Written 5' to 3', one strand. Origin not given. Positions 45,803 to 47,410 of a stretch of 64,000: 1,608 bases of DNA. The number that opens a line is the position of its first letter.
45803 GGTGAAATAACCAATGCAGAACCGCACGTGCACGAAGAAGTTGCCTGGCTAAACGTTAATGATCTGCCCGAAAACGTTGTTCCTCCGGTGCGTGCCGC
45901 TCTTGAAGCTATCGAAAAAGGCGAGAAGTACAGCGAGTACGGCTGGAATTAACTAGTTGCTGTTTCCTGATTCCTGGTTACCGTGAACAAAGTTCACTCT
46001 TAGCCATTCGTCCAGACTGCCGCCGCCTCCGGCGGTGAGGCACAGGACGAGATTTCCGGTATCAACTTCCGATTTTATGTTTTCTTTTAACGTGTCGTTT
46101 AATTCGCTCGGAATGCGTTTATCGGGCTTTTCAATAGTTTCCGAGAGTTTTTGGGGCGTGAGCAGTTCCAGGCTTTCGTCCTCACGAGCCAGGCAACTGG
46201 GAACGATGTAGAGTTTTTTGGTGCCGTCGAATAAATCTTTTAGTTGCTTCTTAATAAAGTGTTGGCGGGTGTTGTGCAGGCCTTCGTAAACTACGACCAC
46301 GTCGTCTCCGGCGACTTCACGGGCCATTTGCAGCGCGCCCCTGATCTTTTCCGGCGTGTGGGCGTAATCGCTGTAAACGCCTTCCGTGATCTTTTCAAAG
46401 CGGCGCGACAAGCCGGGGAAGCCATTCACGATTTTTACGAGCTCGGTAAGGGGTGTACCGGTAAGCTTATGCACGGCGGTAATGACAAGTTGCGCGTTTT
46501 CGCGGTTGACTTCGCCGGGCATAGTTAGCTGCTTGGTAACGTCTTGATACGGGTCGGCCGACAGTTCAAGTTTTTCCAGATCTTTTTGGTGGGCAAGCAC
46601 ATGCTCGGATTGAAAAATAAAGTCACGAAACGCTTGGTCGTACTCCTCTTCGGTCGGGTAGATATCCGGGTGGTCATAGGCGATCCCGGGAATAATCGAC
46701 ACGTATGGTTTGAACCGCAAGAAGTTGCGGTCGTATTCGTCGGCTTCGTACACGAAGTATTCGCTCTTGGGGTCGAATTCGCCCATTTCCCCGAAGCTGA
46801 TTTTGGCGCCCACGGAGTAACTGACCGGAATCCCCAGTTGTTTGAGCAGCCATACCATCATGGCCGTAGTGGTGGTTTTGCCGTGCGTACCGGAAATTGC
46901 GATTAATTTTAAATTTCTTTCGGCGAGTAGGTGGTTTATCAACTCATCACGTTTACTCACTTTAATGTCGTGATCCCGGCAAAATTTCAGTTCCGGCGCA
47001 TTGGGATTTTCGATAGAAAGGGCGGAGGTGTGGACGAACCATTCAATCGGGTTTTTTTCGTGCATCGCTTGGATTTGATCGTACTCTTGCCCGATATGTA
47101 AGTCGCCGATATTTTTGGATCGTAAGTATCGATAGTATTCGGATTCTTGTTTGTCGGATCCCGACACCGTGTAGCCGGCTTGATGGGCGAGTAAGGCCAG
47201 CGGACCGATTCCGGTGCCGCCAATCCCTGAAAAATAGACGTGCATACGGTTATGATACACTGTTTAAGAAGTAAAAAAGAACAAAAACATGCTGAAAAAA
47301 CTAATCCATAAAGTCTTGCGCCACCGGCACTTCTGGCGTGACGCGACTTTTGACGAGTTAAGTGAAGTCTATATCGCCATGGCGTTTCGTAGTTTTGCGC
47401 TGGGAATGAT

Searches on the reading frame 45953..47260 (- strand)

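Call 80: search_protein_families(library=pfam, proteins=[window:45953-47260:-], max_evalue=0.00001)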
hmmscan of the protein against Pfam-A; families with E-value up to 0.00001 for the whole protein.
window:45953-47260:- (435 aa): 3 families
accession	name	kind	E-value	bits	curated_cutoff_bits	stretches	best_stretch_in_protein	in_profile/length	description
PF01225.30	Mur_ligase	-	1.2e-11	45.2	21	1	7-114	1-93/95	Mur ligase family, catalytic domain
PF08245.18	Mur_ligase_M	-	3.9e-09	37.2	24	1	122-217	1-112/200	Mur ligase middle domain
PF02875.26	Mur_ligase_C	-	3.6e-07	31.5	28.4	1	286-410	1-126/127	Mur ligase, glutamate ligase domain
